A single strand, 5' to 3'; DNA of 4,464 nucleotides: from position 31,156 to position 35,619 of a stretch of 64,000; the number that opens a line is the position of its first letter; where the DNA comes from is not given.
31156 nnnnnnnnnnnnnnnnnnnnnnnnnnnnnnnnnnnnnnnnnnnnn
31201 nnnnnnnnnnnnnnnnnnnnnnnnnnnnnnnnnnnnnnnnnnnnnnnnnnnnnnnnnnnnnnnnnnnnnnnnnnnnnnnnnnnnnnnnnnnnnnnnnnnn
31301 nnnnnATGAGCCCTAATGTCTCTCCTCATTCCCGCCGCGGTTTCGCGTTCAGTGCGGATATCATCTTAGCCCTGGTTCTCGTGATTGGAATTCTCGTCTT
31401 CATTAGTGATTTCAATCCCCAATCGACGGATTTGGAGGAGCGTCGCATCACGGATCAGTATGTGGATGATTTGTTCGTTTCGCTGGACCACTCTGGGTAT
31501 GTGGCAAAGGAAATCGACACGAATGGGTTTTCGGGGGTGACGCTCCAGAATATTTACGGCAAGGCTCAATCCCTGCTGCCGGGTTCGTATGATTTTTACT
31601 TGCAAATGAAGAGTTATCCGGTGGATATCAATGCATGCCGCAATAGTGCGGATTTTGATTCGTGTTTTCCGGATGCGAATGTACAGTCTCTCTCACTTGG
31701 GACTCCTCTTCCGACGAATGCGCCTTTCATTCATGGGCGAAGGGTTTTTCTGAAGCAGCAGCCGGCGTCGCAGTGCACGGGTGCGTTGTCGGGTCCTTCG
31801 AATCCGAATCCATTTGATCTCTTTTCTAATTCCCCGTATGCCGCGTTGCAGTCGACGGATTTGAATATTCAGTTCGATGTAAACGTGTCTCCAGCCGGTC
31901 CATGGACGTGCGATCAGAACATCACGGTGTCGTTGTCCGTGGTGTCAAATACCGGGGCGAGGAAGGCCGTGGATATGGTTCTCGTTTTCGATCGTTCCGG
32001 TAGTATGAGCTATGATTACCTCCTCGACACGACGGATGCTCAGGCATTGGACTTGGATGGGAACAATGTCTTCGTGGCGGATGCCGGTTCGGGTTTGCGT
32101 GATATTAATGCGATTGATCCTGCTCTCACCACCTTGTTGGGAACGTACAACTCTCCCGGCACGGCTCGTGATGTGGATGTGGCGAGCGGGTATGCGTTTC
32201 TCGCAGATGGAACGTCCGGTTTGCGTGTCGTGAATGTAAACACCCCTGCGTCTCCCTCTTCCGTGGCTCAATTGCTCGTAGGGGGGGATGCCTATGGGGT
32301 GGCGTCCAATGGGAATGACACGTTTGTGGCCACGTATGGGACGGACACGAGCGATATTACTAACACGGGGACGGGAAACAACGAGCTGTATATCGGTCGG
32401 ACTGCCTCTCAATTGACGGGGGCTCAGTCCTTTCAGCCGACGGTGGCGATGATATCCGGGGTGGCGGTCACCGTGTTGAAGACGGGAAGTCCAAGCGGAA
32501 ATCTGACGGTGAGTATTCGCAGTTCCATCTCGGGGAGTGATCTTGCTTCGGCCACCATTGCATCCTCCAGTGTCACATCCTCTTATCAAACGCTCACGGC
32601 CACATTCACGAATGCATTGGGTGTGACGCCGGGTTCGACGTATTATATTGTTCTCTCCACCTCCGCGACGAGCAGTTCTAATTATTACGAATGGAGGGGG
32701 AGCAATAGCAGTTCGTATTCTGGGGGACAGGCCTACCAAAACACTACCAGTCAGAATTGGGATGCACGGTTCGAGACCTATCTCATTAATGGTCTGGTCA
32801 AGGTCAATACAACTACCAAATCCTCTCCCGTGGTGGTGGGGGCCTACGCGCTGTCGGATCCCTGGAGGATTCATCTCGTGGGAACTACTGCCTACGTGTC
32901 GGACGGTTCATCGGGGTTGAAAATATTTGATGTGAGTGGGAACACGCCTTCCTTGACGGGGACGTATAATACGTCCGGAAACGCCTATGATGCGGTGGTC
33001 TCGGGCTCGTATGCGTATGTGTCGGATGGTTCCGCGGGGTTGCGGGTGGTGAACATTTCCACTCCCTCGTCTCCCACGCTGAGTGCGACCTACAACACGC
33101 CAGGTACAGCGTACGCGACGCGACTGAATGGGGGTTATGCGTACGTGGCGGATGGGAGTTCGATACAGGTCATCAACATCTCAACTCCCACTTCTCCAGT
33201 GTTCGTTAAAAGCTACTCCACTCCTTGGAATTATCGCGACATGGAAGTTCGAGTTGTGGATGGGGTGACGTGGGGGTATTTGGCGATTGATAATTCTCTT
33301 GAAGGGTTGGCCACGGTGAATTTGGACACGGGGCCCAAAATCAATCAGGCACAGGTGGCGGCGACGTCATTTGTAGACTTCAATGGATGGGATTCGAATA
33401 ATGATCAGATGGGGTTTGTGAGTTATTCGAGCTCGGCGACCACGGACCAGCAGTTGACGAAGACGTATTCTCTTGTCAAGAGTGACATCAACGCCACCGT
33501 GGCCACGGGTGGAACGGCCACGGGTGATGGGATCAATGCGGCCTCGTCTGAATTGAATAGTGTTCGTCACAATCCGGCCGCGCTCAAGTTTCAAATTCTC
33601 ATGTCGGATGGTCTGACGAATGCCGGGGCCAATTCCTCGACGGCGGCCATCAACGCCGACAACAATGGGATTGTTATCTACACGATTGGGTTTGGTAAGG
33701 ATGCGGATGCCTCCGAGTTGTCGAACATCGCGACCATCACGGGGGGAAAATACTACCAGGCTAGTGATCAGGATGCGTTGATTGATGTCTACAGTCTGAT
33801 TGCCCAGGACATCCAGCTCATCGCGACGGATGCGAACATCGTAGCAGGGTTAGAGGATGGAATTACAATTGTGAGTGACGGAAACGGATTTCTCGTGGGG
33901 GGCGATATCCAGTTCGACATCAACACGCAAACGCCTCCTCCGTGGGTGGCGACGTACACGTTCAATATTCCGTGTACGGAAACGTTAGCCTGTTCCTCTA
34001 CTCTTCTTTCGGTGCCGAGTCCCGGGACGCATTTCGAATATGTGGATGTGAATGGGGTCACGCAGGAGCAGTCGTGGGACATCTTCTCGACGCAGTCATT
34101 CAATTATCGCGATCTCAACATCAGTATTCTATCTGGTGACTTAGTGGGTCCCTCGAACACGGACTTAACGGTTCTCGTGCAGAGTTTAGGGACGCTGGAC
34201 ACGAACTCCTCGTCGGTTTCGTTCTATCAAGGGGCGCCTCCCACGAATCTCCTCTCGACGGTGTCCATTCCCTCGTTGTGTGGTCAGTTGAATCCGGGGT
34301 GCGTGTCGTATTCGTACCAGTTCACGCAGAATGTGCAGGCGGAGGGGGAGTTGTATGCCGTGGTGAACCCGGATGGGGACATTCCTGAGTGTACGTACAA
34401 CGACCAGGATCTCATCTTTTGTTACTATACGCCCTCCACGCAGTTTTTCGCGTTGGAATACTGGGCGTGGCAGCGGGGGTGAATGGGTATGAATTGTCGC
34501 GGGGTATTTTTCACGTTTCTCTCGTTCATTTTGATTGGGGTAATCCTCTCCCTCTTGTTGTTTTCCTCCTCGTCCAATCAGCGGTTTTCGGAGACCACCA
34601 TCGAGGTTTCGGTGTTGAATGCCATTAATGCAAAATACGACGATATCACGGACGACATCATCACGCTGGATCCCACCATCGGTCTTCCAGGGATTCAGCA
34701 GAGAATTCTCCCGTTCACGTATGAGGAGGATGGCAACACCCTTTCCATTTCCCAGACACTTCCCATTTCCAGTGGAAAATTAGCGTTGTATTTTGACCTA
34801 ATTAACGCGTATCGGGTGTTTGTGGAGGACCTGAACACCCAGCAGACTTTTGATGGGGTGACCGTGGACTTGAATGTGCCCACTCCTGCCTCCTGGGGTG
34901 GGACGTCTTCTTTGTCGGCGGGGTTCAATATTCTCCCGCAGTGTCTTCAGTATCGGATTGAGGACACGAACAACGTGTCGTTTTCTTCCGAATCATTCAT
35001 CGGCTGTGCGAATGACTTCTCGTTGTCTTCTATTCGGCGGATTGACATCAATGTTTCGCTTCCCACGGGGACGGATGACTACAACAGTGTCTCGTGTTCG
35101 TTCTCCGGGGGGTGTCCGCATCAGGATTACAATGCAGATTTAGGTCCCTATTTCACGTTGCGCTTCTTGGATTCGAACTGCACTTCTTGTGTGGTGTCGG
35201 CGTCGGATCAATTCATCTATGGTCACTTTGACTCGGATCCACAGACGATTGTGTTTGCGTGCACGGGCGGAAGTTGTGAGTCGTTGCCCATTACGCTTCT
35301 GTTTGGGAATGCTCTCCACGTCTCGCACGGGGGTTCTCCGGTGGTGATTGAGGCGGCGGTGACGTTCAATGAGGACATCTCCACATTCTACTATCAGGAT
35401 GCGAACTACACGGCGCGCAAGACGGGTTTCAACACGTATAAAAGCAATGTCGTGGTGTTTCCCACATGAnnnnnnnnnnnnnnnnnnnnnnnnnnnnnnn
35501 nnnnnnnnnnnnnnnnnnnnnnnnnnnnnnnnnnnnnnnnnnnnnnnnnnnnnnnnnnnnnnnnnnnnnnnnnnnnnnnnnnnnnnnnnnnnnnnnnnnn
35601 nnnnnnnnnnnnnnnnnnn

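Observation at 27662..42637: Atypical archaeal type-IV-filament locus: 11-gene operon with giant pilin-like proteins, Tad-like split platform and two KaiC-like genes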

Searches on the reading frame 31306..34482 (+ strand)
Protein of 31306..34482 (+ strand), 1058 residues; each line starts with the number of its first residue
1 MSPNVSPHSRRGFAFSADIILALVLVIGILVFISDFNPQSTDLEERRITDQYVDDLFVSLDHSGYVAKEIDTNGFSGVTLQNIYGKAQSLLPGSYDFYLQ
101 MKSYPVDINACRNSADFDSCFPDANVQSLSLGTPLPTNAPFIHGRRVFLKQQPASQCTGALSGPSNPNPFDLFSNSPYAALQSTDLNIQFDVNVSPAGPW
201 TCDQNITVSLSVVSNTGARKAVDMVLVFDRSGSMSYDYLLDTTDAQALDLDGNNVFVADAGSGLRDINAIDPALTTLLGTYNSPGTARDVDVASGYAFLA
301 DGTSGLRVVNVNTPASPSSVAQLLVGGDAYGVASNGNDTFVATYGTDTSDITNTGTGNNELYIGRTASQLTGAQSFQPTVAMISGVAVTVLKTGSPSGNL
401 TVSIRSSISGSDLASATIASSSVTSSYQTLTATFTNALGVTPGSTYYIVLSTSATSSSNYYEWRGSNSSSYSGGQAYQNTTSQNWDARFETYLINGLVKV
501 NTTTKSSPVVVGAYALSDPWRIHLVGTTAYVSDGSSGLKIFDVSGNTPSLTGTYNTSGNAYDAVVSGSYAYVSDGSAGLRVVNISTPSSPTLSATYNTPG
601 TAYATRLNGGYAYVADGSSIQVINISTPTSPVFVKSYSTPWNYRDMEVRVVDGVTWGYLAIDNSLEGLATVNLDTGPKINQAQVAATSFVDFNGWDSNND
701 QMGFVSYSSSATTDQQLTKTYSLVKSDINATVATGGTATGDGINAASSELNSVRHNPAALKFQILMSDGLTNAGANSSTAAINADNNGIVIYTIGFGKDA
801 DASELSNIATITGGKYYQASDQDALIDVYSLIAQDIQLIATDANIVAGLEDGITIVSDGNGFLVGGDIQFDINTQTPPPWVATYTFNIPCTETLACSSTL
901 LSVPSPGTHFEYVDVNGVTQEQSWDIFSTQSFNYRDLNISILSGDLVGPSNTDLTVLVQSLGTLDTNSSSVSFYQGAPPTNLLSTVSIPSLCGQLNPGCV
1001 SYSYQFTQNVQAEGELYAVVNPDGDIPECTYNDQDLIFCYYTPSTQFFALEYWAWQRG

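Call 4: search_protein_families(library=pfam, max_evalue=0.01, proteins=[window:31306-34482:+])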
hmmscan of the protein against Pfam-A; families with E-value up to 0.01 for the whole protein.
window:31306-34482:+ (1058 aa): 3 families
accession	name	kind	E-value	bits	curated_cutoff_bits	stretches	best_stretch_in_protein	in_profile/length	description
PF08309.17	LVIVD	-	4.2e-26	90.4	20.2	3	558-598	2-42/42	LVIVD repeat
PF00092.34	VWA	-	7e-19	69.1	23.8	1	678-828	16-171/174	von Willebrand factor type A domain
PF13519.12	VWA_2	-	6.2e-07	30.5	27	1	661-756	5-96/107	von Willebrand factor type A domain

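Call 59: search_solved_structures(query=window:31306-34482:+, max_evalue=0.01, show_alignments=2)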
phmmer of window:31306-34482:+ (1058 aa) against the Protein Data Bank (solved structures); distinct sequences matched with E-value up to 0.01: 2.
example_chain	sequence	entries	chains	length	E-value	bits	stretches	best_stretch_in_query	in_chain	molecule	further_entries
4cn8_A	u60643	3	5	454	3e-10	42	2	690-813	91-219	PROXIMAL THREAD MATRIX PROTEIN 1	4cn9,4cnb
4rck_A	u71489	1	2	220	1.6e-08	36.3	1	666-798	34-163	Hypothetical membrane spanning protein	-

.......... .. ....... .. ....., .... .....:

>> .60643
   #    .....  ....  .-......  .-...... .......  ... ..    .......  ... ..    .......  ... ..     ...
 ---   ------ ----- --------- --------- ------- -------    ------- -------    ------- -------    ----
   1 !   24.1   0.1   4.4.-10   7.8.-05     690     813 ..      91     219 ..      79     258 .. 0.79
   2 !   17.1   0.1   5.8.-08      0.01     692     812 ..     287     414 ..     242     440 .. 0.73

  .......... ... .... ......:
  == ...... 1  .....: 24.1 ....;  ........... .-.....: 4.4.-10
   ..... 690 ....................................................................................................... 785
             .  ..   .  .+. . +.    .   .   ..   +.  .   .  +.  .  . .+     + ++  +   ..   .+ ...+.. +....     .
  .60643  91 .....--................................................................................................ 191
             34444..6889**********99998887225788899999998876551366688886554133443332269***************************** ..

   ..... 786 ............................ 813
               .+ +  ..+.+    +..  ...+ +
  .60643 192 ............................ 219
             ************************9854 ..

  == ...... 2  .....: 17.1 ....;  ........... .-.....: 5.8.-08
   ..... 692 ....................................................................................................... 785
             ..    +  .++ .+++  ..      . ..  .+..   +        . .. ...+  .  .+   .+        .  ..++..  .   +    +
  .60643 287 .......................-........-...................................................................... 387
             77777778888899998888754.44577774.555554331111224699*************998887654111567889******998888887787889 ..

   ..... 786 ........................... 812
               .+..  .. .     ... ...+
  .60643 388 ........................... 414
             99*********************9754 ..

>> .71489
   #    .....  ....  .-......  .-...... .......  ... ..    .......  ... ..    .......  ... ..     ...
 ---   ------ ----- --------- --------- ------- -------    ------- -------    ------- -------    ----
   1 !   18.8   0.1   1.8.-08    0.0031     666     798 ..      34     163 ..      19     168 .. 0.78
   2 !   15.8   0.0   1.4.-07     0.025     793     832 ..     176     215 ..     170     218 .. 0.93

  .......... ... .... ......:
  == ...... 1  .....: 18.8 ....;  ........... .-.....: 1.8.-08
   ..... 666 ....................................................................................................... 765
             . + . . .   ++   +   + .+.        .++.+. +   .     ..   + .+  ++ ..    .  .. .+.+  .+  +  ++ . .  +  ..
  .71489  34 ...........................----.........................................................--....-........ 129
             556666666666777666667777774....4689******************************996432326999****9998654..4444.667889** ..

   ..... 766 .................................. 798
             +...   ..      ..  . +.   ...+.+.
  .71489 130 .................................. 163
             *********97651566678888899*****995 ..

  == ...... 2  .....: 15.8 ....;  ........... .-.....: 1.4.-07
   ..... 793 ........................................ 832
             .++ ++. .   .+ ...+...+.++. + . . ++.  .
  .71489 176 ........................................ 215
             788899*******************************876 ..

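Call 61: find_homologous_proteins(query=window:31306-34482:+, max_evalue=1e-10)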
Query window:31306-34482:+ (1058 aa): 70 proteins with E <= 1e-10 among 8000 candidates.
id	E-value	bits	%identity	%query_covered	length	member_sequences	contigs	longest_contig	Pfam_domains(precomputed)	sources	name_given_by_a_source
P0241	0.0e+0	2336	100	100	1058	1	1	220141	PF00092.35,PF13519.13,PF08309.18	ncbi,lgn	-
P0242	0.0e+0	2085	87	100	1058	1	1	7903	PF00092.35,PF13519.13,PF08309.18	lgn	-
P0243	0.0e+0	2028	86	100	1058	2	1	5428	PF00092.35,PF13519.13,PF09826.16,PF08309.18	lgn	-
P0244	0.0e+0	1930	81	100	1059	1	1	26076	PF00092.35,PF13519.13,PF08309.18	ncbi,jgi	jgi:hypothetical protein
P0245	0.0e+0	1900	69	47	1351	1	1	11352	PF13313.12,PF00092.35,PF13519.13,PF08309.18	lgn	-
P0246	0.0e+0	1607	61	70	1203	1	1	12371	PF00092.35,PF13519.13,PF08309.18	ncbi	-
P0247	0.0e+0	1605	64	70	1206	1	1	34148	PF00092.35,PF13519.13,PF08309.18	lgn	-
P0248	0.0e+0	1549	66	100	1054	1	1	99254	PF00092.35,PF13519.13,PF08309.18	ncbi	ncbi:MAG: VWA domain-containing protein [Candidatus Diapherotrites archaeon]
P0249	0.0e+0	1496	64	100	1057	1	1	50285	PF00092.35,PF13519.13,PF08309.18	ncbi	-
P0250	0.0e+0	1471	62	100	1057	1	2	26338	PF13768.13,PF00092.35,PF13519.13,PF08309.18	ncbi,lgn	-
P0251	0.0e+0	1457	63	100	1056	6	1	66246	PF00092.35,PF13519.13,PF08309.18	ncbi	-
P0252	0.0e+0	1438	62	100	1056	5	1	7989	PF00092.35,PF13519.13,PF08309.18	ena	-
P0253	0.0e+0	1428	62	100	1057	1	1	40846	PF00092.35,PF13519.13,PF08309.18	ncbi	-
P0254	0.0e+0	1416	61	100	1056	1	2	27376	PF00092.35,PF13519.13,PF08309.18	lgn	-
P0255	0.0e+0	1416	61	100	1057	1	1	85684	PF00092.35,PF13519.13,PF08309.18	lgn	-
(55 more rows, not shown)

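Call 75: predict_structure(alignment_id=A2)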
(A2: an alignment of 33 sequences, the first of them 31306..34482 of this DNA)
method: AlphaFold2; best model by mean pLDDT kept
length: 1058 residues; sequences in the alignment: 33
mean_pLDDT: 84.9   pTM: 0.60
mean pLDDT of the five models: 84.9, 84.3, 82.7, 82.6, 80.8
residues with pLDDT >= 90: 573; 70-90: 349; 50-70: 69; < 50: 67
segments of 3 or more residues with pLDDT < 50: 1-18, 31-43, 160-185, 874-876, 915-917
pLDDT, mean of each block of 10 residues (from residue 1): 35 44 56 41 58 82 81 80 87 84 76 70 78 77 81 56 32 30 53 86 90 67 95 93 93 95 95 95 91 95 93 94 93 95 92 83 93 94 95 94 94 94 95 92 94 93 84 85 91 95 95 93 95 96 94 94 96 95 96 94 94 93 95 91 91 94 89 93 95 86 96 96 96 93 98 89 93 91 96 95 95 93 93 84 78 83 78 59 89 82 85 60 84 88 77 89 88 84 89 85 91 86 83 81 70 80
secondary structure, 60 per line:
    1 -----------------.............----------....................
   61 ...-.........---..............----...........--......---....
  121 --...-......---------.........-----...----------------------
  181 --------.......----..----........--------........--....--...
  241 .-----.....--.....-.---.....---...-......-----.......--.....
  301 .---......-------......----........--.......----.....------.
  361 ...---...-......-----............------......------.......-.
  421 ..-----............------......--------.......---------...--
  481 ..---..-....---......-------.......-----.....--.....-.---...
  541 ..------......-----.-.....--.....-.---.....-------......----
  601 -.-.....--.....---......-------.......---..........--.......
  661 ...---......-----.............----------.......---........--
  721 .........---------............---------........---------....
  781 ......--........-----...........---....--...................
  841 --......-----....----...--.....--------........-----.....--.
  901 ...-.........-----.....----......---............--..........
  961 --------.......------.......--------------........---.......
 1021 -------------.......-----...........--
elements in order (helices of 4 or more, strands of 3 or more residues): H18-30 H41-63 H65-73 H77-90 E95-105 H108-113 H117-120 E127-132 E142-150 E156-158 E189-195 E206-213 E222-229 H232-235 E238-241 E247-251 E254-258 E264-268 E276-281 E287-293 E296-301 E305-310 E318-323 E328-335 E338-344 E349-353 E360-363 E371-376 E382-393 E400-405 E412-418 E428-439 E446-451 E460-466 E476-478 E489-492 E496-501 E509-515 E521-525 E528-532 E538-542 E549-554 E562-566 E569-573 E579-583 E591-596 E604-608 E611-615 E619-624 E632-638 E642-651 E654-663 E667-672 H678-690 E701-707 E711-718 H721-729 H739-750 E760-767 H777-786 E789-796 H802-812 E816-819 H822-840 E843-848 E854-857 E862-864 E867-871 E880-887 H893-897 E900-903 E905-913 E919-923 E928-933 E937-948 E951-960 E969-975 E982-988 E1003-1010 E1014-1020 E1034-1040 E1046-1056

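Call 78: fold_search(model_id=the predicted structure, library=pdb)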
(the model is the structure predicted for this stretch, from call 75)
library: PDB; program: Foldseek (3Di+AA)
matches with E <= 10: 1904; with E <= 0.001: 834
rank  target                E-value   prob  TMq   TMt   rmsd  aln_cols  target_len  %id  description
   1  4fx5                  4.4e-11  1.00  0.15  0.34  14.3       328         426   14  von Willebrand factor type A from Catenulispora acidiphila (released 2012-07-18)
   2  5hxb_Y                7.3e-10  1.00  0.16  0.16  39.0       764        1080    8  Cereblon in complex with DDB1, CC-885, and GSPT1 (released 2016-06-29)
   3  7t1z_B                9.0e-10  1.00  0.21  0.46  14.8       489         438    8  Structure of the Fbw7-Skp1-MycNdegron complex (released 2022-02-16)
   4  9bbh                  1.1e-09  1.00  0.16  0.16  36.0       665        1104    8  Co-crystal structure of human DDB1 bound to fragment UB028670 (released 2024-06-12)
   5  9bbi                  1.2e-09  1.00  0.16  0.15  39.2       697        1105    9  Co-crystal structure of human DDB1 bound to fragment UB028669 (released 2024-06-12)
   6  5v3o_A                1.4e-09  1.00  0.14  0.14  41.3       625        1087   10  Cereblon in complex with DDB1 and CC-220 (released 2017-05-03)
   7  4a0k_C                1.4e-09  1.00  0.16  0.15  37.6       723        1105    9  STRUCTURE OF DDB1-DDB2-CUL4A-RBX1 BOUND TO A 12 BP ABASIC SITE CONTAINING DNA-DUPLEX (released 2011-12-14)
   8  6uml_A                1.5e-09  1.00  0.15  0.15  38.2       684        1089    9  Structural Basis for Thalidomide Teratogenicity Revealed by the Cereblon-DDB1-SALL4-Pomalidomide Complex (released 2020-04-15)
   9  5hxb_B                1.6e-09  1.00  0.16  0.16  39.8       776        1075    8  Cereblon in complex with DDB1, CC-885, and GSPT1 (released 2016-06-29)
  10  8ojh_A                1.7e-09  1.00  0.13  0.13  37.8       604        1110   10  Crystal structure of human CRBN-DDB1 in complex with compound 4 (released 2023-07-19)
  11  2b5l_B                2.1e-09  1.00  0.16  0.15  40.5       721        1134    8  Crystal Structure of DDB1 In Complex with Simian Virus 5 V Protein (released 2006-02-28)
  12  4a11_A                2.1e-09  1.00  0.16  0.15  34.3       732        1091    8  Structure of the hsDDB1-hsCSA complex (released 2011-12-07)
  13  9ejq                  2.5e-09  1.00  0.16  0.15  35.8       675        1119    8  Crystal structure of DDB1 in complex with XS381952 (released 2025-02-26)
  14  9bbe                  2.8e-09  1.00  0.16  0.15  37.2       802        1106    8  Co-crystal structure of human DDB1 bound to fragment UB028668 (released 2024-06-12)
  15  8buq_A                3.2e-09  1.00  0.17  0.21  28.9       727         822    8  Structure of DDB1 bound to DS43-engaged CDK12-cyclin K (released 2023-09-13)
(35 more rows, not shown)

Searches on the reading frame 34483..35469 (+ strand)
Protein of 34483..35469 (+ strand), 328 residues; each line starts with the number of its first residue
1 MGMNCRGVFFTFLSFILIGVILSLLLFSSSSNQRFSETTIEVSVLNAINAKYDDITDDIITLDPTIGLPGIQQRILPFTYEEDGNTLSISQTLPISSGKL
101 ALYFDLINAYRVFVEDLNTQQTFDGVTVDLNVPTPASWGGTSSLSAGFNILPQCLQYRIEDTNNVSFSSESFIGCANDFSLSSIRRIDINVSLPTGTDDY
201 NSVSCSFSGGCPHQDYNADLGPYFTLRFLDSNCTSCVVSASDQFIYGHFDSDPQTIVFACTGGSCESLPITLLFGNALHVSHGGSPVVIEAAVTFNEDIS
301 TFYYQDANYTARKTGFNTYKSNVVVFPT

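Call 4: search_protein_families(library=pfam, max_evalue=0.01, proteins=[window:34483-35469:+])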
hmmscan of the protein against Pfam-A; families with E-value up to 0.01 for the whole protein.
window:34483-35469:+ (328 aa): 0 families

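Call 22: search_protein_families(library=pfam, max_evalue=10, proteins=[window:34483-35469:+])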
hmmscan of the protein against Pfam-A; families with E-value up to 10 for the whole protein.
window:34483-35469:+ (328 aa): 0 families
